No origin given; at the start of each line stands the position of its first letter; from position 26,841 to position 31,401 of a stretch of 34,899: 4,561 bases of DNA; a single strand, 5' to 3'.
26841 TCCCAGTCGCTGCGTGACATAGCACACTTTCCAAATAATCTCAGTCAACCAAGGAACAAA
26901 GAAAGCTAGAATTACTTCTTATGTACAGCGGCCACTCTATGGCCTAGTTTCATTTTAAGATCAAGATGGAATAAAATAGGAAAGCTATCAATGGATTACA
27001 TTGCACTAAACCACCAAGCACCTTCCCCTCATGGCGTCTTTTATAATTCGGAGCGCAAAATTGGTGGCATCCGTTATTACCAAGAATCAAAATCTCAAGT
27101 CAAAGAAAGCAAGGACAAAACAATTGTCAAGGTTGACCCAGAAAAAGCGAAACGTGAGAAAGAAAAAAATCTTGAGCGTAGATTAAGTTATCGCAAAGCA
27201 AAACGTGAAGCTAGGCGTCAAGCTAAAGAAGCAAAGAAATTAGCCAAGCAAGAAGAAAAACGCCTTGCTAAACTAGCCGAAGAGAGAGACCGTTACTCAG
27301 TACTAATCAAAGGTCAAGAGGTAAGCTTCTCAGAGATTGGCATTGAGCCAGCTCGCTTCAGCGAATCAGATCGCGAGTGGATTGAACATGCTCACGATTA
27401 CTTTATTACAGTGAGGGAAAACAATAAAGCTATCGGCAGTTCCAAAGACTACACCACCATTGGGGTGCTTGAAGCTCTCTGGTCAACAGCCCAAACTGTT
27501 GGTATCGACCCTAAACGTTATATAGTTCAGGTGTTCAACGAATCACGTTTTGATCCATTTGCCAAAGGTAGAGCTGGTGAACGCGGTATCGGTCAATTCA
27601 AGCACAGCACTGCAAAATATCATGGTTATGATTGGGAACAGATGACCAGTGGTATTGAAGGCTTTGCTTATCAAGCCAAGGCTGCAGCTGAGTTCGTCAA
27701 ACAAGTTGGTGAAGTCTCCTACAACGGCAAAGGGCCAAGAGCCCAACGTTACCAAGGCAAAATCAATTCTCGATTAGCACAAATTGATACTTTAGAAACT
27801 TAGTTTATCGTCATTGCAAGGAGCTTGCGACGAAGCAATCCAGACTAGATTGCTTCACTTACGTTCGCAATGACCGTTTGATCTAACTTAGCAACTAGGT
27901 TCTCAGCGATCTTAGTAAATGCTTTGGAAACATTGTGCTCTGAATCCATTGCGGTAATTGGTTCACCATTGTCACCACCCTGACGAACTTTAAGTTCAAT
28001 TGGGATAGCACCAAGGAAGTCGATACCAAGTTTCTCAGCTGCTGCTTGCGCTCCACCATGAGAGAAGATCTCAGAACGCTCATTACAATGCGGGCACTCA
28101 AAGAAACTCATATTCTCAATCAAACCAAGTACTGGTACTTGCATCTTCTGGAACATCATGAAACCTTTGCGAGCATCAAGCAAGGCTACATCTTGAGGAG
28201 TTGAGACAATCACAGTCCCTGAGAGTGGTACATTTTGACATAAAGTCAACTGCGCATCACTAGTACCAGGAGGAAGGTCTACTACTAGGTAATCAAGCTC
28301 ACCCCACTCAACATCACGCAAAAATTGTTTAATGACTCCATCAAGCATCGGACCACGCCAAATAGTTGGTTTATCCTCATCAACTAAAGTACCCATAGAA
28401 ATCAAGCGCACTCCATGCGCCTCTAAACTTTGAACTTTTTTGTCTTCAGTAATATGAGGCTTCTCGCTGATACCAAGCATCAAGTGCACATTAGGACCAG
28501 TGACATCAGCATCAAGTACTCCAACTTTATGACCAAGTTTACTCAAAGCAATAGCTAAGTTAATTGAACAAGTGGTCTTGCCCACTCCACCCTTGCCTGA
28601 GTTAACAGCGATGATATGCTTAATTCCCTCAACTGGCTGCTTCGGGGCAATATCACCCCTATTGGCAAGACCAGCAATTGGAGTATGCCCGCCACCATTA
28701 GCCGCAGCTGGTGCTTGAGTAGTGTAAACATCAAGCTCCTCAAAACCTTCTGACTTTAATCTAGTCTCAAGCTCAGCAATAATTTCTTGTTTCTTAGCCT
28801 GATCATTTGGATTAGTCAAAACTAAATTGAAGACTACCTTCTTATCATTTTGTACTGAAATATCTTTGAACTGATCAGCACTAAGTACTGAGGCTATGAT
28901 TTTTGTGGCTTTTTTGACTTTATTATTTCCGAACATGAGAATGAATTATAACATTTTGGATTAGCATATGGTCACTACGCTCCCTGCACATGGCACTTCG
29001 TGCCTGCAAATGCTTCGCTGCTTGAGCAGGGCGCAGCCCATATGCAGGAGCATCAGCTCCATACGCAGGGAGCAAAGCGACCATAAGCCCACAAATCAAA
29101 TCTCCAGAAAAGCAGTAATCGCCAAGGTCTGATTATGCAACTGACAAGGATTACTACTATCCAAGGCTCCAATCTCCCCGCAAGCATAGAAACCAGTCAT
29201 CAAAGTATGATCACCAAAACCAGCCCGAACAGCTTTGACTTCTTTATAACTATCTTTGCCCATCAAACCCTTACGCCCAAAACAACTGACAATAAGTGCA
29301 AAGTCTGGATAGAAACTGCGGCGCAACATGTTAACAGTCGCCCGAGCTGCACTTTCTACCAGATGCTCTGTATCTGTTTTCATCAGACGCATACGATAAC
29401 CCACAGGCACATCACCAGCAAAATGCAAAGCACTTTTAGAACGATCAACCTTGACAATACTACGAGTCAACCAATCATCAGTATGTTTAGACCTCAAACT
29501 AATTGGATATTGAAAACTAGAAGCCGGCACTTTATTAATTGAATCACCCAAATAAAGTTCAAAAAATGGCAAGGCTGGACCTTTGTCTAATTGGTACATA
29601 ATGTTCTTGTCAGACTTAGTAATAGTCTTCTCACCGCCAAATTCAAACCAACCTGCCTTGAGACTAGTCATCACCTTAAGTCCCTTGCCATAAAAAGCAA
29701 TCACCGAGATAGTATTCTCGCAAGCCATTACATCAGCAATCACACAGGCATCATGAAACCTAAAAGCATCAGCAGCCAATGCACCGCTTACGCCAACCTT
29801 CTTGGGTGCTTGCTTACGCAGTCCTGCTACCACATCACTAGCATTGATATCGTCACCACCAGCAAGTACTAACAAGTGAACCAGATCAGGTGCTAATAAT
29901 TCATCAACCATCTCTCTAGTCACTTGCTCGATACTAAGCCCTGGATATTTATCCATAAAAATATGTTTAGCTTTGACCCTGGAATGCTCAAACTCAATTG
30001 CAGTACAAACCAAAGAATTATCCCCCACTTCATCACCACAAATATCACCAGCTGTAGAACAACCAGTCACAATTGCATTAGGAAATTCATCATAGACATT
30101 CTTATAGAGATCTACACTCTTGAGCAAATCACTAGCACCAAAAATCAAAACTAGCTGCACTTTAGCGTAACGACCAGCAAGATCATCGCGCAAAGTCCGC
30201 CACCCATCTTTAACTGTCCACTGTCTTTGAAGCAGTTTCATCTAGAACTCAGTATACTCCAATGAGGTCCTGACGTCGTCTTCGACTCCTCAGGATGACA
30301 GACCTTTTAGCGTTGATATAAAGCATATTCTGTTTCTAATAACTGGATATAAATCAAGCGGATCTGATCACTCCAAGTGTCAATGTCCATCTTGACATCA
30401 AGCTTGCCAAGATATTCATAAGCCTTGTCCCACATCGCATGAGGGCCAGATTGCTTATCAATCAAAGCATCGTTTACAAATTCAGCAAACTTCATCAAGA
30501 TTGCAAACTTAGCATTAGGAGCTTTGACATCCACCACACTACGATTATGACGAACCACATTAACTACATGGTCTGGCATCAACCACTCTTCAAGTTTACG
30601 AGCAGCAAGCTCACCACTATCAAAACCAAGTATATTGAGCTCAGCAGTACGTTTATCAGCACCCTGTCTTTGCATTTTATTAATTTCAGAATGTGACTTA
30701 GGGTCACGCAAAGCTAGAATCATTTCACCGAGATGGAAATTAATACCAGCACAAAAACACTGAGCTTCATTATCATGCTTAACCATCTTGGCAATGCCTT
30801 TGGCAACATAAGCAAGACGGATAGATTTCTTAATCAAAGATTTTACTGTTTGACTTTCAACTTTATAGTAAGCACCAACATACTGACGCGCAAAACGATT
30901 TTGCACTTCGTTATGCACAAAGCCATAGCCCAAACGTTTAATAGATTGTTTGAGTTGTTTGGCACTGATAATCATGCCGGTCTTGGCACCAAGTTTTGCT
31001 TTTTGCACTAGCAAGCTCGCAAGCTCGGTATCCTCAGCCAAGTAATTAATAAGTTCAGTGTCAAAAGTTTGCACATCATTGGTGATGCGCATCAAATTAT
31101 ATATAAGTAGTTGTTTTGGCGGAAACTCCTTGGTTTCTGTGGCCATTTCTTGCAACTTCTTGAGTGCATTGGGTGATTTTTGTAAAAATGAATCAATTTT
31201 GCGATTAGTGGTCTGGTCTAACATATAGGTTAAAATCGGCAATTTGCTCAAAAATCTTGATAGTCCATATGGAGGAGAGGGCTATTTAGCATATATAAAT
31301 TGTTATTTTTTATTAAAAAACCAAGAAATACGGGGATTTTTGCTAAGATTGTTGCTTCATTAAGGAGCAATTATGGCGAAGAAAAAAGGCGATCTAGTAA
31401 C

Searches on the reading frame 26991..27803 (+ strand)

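Call 15: search_protein_families(library=pfam, proteins=[window:26991-27803:+], max_evalue=0.001)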
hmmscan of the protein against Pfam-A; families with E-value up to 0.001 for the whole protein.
window:26991-27803:+ (270 aa): 1 family
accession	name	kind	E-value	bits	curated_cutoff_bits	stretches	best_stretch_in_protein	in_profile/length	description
PF01464.25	SLT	-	0.00018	21.5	21.3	1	181-219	21-59/117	Transglycosylase SLT domain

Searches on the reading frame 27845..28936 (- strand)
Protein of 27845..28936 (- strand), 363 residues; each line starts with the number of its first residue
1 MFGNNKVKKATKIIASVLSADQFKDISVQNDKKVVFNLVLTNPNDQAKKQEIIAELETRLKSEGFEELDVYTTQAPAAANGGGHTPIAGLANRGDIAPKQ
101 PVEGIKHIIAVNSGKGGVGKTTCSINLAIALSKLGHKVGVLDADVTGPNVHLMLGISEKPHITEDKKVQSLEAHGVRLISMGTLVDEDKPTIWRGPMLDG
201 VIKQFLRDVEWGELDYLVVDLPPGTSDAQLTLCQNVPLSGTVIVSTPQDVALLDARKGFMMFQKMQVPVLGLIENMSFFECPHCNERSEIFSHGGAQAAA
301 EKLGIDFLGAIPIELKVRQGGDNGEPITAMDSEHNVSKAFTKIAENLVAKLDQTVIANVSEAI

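Call 15: search_protein_families(library=pfam, proteins=[window:27845-28936:-], max_evalue=0.001)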
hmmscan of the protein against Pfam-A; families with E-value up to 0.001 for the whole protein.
window:27845-28936:- (363 aa): 6 families
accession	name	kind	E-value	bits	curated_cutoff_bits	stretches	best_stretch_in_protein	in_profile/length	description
PF10609.15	ParA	-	9.5e-100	333.5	27.1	1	105-347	2-245/246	NUBPL iron-transfer P-loop NTPase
PF01656.29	CbiA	-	5.3e-14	52.7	25.4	1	109-235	1-54/125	CobQ/CobB/MinD/ParA nucleotide binding domain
PF13614.12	AAA_31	-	1e-11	45.5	27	1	107-160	2-54/177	AAA domain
PF00142.24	Fer4_NifH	-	4e-09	36.8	25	1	113-164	6-57/271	4Fe-4S iron sulfur cluster binding proteins, NifH/frxC family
PF09140.17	MipZ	-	2e-07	31.1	20.7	1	107-222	1-108/262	ATPase MipZ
PF02374.21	ArsA_ATPase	-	3e-07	30.4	24.3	1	112-144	6-38/305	Anion-transporting ATPase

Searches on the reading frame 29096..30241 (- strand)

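Call 15: search_protein_families(library=pfam, proteins=[window:29096-30241:-], max_evalue=0.001)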
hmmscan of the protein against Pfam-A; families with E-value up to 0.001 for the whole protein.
window:29096-30241:- (381 aa): 2 families
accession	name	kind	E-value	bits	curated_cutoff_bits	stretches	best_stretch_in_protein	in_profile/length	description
PF08495.15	FIST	-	2e-31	109.8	23.2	1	29-219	1-187/189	FIST N domain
PF10442.14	FIST_C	-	1.5e-24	87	28.5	1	223-358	1-130/131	FIST C domain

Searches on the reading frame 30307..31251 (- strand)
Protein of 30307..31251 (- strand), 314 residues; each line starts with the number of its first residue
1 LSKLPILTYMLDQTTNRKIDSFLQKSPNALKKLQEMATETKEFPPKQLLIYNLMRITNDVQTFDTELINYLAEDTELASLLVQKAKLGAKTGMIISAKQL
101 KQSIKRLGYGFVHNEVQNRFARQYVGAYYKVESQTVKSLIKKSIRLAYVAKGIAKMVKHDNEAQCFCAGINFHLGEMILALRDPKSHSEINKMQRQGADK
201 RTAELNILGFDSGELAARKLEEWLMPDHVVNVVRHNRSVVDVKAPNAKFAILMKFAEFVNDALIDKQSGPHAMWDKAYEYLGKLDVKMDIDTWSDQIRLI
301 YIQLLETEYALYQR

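Call 15: search_protein_families(library=pfam, proteins=[window:30307-31251:-], max_evalue=0.001)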
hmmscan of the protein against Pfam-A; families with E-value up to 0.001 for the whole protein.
window:30307-31251:- (314 aa): 1 family
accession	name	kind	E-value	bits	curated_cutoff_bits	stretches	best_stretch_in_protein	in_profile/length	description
PF08668.18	HDOD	-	1.9e-17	63.8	22.9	1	66-236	24-193/196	HDOD domain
